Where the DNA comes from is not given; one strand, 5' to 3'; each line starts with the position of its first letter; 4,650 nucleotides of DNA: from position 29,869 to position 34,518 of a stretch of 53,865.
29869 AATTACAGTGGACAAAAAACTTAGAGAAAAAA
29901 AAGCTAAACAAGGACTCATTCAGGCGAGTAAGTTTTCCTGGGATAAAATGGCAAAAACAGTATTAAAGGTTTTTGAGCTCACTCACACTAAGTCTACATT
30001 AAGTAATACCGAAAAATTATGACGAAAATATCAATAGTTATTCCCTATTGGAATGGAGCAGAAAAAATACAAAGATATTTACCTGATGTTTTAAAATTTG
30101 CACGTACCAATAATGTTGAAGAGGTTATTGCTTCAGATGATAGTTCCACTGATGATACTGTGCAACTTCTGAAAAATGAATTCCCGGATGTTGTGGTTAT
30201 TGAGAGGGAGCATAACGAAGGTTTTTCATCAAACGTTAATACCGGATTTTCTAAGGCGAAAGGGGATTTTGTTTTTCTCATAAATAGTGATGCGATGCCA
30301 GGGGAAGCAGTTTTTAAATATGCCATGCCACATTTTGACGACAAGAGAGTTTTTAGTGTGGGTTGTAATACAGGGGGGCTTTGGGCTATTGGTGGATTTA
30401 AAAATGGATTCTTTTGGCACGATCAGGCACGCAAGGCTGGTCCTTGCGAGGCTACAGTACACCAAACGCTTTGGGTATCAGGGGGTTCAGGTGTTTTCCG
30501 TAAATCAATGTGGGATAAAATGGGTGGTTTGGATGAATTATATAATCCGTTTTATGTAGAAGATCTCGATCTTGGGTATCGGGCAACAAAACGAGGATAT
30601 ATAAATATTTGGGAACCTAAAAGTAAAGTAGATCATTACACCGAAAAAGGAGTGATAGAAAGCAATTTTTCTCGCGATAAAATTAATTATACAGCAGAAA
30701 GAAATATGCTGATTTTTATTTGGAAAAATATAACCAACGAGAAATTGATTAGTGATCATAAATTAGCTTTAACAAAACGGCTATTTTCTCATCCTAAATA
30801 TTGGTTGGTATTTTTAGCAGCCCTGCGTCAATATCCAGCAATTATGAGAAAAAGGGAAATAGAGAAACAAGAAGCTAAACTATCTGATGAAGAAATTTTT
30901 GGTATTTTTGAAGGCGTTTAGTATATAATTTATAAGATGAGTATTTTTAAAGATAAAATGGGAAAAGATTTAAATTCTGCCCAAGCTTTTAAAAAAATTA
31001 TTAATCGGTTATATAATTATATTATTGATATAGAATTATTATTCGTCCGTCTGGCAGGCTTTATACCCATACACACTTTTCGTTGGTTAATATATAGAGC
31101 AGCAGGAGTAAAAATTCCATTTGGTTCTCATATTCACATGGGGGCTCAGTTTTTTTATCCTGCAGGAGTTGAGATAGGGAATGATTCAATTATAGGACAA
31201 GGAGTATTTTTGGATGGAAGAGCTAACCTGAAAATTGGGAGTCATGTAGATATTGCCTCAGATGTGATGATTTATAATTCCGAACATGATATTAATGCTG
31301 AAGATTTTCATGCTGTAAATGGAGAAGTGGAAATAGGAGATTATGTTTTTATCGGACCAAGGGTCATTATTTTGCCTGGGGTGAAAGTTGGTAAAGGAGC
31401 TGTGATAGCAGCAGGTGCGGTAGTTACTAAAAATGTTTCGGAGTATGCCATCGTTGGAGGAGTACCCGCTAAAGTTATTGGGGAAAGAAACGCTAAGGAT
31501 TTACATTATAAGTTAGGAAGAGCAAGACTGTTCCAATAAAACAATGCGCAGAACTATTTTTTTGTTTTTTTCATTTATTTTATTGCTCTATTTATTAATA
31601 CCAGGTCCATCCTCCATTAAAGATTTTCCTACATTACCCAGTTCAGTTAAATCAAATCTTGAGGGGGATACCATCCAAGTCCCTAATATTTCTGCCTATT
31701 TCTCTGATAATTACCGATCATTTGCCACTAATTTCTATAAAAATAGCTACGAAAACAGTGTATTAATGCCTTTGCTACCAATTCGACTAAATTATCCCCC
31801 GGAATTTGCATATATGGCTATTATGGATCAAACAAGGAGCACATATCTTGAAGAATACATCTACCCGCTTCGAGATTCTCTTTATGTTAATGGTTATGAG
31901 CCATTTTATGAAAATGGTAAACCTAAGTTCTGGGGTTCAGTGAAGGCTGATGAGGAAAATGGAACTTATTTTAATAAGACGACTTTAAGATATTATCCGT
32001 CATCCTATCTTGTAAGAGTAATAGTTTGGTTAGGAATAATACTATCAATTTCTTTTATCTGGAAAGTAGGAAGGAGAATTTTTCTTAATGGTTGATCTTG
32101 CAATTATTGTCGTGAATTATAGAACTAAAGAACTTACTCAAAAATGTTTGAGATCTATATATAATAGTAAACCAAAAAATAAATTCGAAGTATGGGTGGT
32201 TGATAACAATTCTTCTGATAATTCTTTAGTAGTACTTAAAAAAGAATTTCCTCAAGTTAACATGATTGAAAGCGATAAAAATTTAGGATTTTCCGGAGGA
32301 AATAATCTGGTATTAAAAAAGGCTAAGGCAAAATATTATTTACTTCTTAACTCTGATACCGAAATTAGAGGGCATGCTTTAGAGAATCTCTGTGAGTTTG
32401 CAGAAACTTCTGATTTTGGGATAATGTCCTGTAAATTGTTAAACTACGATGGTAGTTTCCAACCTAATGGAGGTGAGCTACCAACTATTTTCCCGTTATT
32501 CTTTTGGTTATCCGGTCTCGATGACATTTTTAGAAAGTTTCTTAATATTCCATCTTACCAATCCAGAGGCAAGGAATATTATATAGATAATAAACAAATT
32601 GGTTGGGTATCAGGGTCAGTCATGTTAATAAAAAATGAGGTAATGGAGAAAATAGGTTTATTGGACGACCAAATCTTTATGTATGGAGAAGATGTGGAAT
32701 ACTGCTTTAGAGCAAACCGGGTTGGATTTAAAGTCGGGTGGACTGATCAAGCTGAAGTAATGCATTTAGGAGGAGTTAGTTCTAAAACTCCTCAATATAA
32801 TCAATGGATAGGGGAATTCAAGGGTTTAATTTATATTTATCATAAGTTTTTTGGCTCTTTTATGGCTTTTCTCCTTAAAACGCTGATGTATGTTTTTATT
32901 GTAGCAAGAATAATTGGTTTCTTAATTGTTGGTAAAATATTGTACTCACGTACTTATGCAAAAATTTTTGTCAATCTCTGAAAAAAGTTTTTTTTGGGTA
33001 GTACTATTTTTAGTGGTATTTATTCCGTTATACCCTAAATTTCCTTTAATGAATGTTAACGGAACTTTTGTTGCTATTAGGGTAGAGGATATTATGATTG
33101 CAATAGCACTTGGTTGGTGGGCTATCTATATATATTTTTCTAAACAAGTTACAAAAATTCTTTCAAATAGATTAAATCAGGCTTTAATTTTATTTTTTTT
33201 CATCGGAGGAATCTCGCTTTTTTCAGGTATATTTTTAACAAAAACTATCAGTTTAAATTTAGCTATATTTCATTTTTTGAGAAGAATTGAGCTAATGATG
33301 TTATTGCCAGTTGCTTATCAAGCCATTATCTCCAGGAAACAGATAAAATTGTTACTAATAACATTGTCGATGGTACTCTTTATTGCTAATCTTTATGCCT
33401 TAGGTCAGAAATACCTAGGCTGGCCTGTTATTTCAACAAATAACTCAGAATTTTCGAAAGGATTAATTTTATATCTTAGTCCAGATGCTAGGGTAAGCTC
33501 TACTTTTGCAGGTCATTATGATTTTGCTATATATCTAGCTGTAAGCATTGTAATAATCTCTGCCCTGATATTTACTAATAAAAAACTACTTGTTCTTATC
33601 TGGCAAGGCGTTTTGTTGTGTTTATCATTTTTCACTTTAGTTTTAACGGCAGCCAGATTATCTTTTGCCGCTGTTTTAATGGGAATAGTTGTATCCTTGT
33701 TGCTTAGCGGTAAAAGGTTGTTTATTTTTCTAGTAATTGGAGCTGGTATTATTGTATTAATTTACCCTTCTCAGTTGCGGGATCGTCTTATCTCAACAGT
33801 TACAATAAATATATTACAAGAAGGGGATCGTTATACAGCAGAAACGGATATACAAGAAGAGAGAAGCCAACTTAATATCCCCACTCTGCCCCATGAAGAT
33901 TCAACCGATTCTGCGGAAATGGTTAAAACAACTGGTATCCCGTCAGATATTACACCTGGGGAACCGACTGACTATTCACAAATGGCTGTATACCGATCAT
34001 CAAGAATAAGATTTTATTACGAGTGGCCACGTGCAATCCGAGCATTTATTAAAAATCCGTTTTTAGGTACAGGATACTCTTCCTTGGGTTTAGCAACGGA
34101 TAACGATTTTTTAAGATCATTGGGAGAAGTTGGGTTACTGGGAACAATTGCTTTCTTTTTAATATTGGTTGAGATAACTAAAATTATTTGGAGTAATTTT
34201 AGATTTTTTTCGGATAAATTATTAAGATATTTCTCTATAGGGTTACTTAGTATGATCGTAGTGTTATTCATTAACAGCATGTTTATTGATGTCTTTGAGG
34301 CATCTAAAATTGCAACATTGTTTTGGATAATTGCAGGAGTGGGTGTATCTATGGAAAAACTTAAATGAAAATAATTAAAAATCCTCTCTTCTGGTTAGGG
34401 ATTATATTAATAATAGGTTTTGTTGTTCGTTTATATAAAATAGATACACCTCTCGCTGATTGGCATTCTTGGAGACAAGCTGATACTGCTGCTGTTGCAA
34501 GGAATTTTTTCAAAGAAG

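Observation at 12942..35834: Eight divergent GT-C-like polytopic membrane proteins in one locus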

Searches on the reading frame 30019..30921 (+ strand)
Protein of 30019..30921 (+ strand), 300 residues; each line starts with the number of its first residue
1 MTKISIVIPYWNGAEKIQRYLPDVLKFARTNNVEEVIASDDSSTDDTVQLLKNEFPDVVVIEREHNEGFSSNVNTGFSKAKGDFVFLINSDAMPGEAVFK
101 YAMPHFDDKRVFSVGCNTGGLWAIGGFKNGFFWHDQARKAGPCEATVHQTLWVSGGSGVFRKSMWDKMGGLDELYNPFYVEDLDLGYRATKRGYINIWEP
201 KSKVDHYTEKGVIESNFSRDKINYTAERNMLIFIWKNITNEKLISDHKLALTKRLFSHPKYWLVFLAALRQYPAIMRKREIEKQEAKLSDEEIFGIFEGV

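Call 6: search_protein_families(library=pfam, proteins=[window:30019-30921:+], max_evalue=0.001)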
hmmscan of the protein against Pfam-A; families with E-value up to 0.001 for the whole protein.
window:30019-30921:+ (300 aa): 4 families
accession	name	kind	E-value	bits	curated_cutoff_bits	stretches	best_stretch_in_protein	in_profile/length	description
PF00535.33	Glycos_transf_2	-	2e-20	73.8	23.3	1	5-115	1-113/168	Glycosyl transferase family 2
PF13641.12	Glyco_tranf_2_3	-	1.1e-14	55.4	27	1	4-209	3-214/230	Glycosyltransferase like family 2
PF10111.15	Glyco_tranf_2_2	-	4.6e-06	26.8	27.3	0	5-93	1-93/276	Glycosyltransferase like family 2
PF13632.12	Glyco_trans_2_3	-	4.7e-05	23.7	27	1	85-204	2-121/198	Glycosyl transferase family group 2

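Call 59: search_protein_families(library=ncbifam, proteins=[window:30019-30921:+], max_evalue=0.001)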
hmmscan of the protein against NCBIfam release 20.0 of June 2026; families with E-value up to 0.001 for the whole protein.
window:30019-30921:+ (300 aa): 15 families
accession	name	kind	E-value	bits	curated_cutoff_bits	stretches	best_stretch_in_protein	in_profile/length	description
TIGR03965.1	mycofact_glyco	equivalog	1e-19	70.8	280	1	3-210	75-284/467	mycofactocin biosynthesis glycosyltransferase MftF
TIGR03937.1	PgaC_IcaA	equivalog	1.4e-14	53.9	422.3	1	2-110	45-154/407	poly-beta-1,6-N-acetyl-D-glucosamine synthase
NF041875.1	EPS_EpsD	equivalog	3.1e-14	53.1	370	1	4-100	1-98/325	exopolysaccharide biosynthesis glycosyltransferase EpsD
TIGR04283.1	glyco_like_mftF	equivalog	2.3e-12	47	182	1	4-106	1-97/221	TIGR04283 family arsenosugar biosynthesis glycosyltransferase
NF007482.0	PRK10073.1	equivalog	9.7e-11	41.2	423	1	2-93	6-97/334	glycosyltransferase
TIGR04195.1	S_glycosyl_SunS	equivalog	2.2e-07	30.1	350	1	12-97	67-147/421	SunS family peptide S-glycosyltransferase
NF047683.1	TeichurnBiosyTuaG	equivalog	4.4e-07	29.8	400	1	3-92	7-97/252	teichuronic acid biosynthesis protein TuaG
NF007986.1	PRK10714.1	equivalog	2.5e-06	26.7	529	1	2-92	6-101/316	undecaprenyl-phosphate 4-deoxy-4-formamido-L-arabinose transferase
NF050050.1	ProtGlycPglI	equivalog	4.6e-06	26.2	500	1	1-92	1-94/306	GalNAc(5)-diNAcBac-PP-undecaprenol beta-1,3-glucosyltransferase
NF053739.1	GlytfEpsEBac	equivalog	5.9e-06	25.4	450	1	3-233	2-225/265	glycosyltransferase EpsE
TIGR03111.1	glyc2_xrt_Gpos1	hypoth_equivalog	7e-06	25.1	363.95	1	3-110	50-160/439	TIGR03111 family XrtG-associated glycosyltransferase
NF038302.1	EPS_HpsE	equivalog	8.3e-06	25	300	1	3-97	2-102/307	hormogonium polysaccharide biosynthesis glycosyltransferase HpsE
NF041394.1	GtaseAglG_Halo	equivalog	1.3e-05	24.7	440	1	31-172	31-175/304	glucosyl-dolichyl phosphate glucuronosyltransferase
NF047588.1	GlcsyltransPgfSStrep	equivalog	3.5e-05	23.2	500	1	3-93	2-97/308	glycosyltransferase PgfS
NF010496.0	PRK13915.1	equivalog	0.00069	18.8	262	1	2-93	31-128/307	glucosyl-3-phosphoglycerate synthase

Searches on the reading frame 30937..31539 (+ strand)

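Call 6: search_protein_families(library=pfam, proteins=[window:30937-31539:+], max_evalue=0.001)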
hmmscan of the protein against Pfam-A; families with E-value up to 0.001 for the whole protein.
window:30937-31539:+ (200 aa): 3 families
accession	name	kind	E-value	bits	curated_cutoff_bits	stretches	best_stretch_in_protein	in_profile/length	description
PF00132.30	Hexapep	-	5.4e-16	58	27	1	131-165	2-36/36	Bacterial transferase hexapeptide (six repeats)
PF14602.12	Hexapep_2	-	2e-11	43.8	27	1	131-165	2-34/34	Hexapeptide repeat of succinyl-transferase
PF25084.1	LbH_EIF2B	-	0.00082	19.8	54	0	77-167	15-103/105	EIF2B subunit epsilon LbH domain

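Call 82: search_protein_families(library=ncbifam, proteins=[window:30937-31539:+], max_evalue=0.00001)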
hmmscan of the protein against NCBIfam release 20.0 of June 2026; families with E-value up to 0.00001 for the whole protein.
window:30937-31539:+ (200 aa): 35 families (the best 25 are shown)
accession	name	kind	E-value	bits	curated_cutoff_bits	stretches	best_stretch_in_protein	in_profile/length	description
NF007797.0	PRK10502.1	subfamily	6.9e-28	97.5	192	1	42-186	37-181/183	WcaF family extracellular polysaccharide biosynthesis acetyltransferase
NF038307.1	EPS_acetyl_HpsU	equivalog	2.1e-19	69.8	305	1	44-180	38-174/178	hormogonium polysaccharide biosynthesis acetyltransferase HpsU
TIGR03308.1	phn_thr-fam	hypoth_equivalog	2.8e-19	69.8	201.65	1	127-192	105-170/204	phosphonate metabolim protein, transferase hexapeptide repeat family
NF000311.1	Vat_ABCDEFH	equivalog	5.8e-19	68.4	300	1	81-190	61-170/201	Vat family streptogramin A O-acetyltransferase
TIGR03532.1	DapD_Ac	equivalog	1.4e-18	67.3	231.75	1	59-187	100-217/231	2,3,4,5-tetrahydropyridine-2,6-dicarboxylate N-acetyltransferase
NF058585.1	HptprglPActTf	PfamEq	1.4e-18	67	300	1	128-187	104-163/172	heptaprenylglyceryl phosphate O-acetyltransferase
NF000097.1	stregram_VatC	exception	6e-18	65.5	425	1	121-190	110-178/212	streptogramin A O-acetyltransferase Vat(C)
NF000101.1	stregram_VatA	exception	2.8e-17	63.1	450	1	126-186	114-174/219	streptogramin A O-acetyltransferase Vat(A)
NF007240.0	PRK09677.1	equivalog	5.7e-17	61.8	243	1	62-187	50-187/192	putative lipopolysaccharide biosynthesis O-acetyl transferase WbbJ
NF007499.0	PRK10092.1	equivalog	6e-17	62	314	1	90-181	87-180/183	maltose O-acetyltransferase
NF000490.1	chloram_CatB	equivalog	6.5e-17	61.5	350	1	119-186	99-166/210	type B chloramphenicol O-acetyltransferase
TIGR03570.1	NeuD_NnaD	subfamily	7.4e-17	61.6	160.8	1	96-179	116-202/202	NeuD/PglB/VioB family sugar acetyltransferase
NF041874.1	EPS_EpsC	equivalog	1.1e-16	61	150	1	58-183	43-166/168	serine O-acetyltransferase EpsC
NF007076.0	PRK09527.1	equivalog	2.4e-15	56.5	347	1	62-192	72-193/203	galactoside O-acetyltransferase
NF033468.1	stregram_VatI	exception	2.7e-15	56.7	415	1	125-188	107-170/208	streptogramin A O-acetyltransferase Vat(I)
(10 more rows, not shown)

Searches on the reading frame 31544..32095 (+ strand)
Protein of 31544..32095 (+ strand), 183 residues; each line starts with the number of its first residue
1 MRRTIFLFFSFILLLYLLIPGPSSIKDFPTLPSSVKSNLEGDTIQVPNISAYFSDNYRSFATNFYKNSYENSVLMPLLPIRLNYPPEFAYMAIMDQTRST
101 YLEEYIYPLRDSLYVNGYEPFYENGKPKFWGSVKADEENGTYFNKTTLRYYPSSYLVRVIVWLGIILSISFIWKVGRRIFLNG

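Call 6: search_protein_families(library=pfam, proteins=[window:31544-32095:+], max_evalue=0.001)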
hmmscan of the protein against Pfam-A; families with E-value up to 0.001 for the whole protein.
window:31544-32095:+ (183 aa): 0 families

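Call 57: search_protein_families(library=pfam, proteins=[window:31544-32095:+], max_evalue=0.01)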
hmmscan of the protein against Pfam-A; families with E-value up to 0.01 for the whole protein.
window:31544-32095:+ (183 aa): 1 family
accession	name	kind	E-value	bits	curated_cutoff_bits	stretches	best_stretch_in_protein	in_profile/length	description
PF22581.1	CIMIP3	-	0.0097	16.3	27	0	45-73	10-38/76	Ciliary microtubule inner protein 3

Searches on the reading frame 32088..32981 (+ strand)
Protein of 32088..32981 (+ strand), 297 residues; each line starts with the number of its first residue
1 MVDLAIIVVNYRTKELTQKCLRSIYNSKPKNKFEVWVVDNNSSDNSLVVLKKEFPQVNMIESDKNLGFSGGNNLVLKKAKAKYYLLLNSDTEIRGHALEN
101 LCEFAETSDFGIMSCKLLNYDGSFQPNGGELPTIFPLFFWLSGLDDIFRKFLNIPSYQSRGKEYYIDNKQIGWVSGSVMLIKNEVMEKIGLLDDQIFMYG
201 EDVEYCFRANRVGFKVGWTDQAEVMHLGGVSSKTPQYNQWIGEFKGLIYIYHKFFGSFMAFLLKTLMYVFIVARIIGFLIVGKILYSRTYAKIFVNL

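Call 7: search_protein_families(library=pfam, proteins=[window:32088-32981:+], max_evalue=0.001)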
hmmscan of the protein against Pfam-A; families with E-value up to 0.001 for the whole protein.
window:32088-32981:+ (297 aa): 3 families
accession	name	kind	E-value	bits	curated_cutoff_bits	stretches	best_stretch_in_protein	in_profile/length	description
PF00535.33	Glycos_transf_2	-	1.3e-19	71.2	23.3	1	6-128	2-126/168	Glycosyl transferase family 2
PF13641.12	Glyco_tranf_2_3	-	1.5e-13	51.7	27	1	4-228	3-213/230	Glycosyltransferase like family 2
PF13632.12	Glyco_trans_2_3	-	1.6e-07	31.8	27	1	166-279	71-184/198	Glycosyl transferase family group 2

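Call 59: search_protein_families(library=ncbifam, proteins=[window:32088-32981:+], max_evalue=0.001)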
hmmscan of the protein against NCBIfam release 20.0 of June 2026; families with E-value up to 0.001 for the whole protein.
window:32088-32981:+ (297 aa): 13 families
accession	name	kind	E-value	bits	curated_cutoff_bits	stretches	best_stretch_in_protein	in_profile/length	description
TIGR01556.1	rhamnosyltran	subfamily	9.7e-13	47.9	200.55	1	177-231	151-205/281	rhamnosyltransferase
NF007482.0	PRK10073.1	equivalog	5.6e-11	42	423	1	3-116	7-121/334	glycosyltransferase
NF050113.1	gal_furan_GlfT1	equivalog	3.2e-10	39.8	330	1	5-115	3-115/290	galactofuranosyltransferase GlfT1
TIGR03111.1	glyc2_xrt_Gpos1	hypoth_equivalog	5.1e-09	35.4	363.95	1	4-110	51-162/439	TIGR03111 family XrtG-associated glycosyltransferase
TIGR03965.1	mycofact_glyco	equivalog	9.1e-09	34.7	280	0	170-226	225-280/467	mycofactocin biosynthesis glycosyltransferase MftF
NF050050.1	ProtGlycPglI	equivalog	1.5e-07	31.1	500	1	3-123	3-126/306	GalNAc(5)-diNAcBac-PP-undecaprenol beta-1,3-glucosyltransferase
NF041875.1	EPS_EpsD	equivalog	2e-07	30.7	370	0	5-99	2-98/325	exopolysaccharide biosynthesis glycosyltransferase EpsD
NF047683.1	TeichurnBiosyTuaG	equivalog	5.4e-07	29.5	400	1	4-121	8-129/252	teichuronic acid biosynthesis protein TuaG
TIGR04283.1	glyco_like_mftF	equivalog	2.9e-06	27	182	1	4-107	1-101/221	TIGR04283 family arsenosugar biosynthesis glycosyltransferase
TIGR03937.1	PgaC_IcaA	equivalog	3e-06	26.5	422.3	0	4-103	47-148/407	poly-beta-1,6-N-acetyl-D-glucosamine synthase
NF038299.1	EPS_HpsN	equivalog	3e-05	23.1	425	0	168-234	159-228/317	hormogonium polysaccharide biosynthesis glycosyltransferase HpsN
TIGR04195.1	S_glycosyl_SunS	equivalog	0.00027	19.9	350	1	8-91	63-142/421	SunS family peptide S-glycosyltransferase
TIGR04242.1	nodulat_NodC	equivalog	0.00061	18.9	550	1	6-110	52-161/395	chitooligosaccharide synthase NodC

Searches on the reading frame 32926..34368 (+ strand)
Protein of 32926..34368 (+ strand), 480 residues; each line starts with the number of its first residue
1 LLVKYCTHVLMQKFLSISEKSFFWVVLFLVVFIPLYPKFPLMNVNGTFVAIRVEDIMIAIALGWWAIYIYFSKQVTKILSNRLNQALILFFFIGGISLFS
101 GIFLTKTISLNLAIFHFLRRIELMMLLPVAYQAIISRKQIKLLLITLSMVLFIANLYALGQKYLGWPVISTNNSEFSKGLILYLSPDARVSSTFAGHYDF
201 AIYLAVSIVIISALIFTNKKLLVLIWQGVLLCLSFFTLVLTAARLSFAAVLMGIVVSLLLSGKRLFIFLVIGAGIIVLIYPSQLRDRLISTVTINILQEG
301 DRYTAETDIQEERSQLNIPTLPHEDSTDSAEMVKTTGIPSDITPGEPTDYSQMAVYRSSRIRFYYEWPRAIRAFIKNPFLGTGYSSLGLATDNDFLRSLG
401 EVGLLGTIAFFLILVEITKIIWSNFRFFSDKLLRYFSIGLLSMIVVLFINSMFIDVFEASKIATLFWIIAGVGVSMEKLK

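Call 7: search_protein_families(library=pfam, proteins=[window:32926-34368:+], max_evalue=0.001)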
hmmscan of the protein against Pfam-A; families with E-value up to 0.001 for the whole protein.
window:32926-34368:+ (480 aa): 1 family
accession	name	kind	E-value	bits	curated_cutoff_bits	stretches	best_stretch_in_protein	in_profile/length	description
PF04932.20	Wzy_C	-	5.7e-12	46.1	31.7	1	230-411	2-149/149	O-Antigen ligase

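Call 59: search_protein_families(library=ncbifam, proteins=[window:32926-34368:+], max_evalue=0.001)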
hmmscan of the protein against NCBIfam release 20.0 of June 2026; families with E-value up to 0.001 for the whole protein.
window:32926-34368:+ (480 aa): 1 family
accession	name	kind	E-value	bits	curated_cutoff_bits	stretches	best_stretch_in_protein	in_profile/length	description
NF038300.1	EPS_HpsL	equivalog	0.0002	20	640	1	399-476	447-523/534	hormogonium polysaccharide biosynthesis protein HpsL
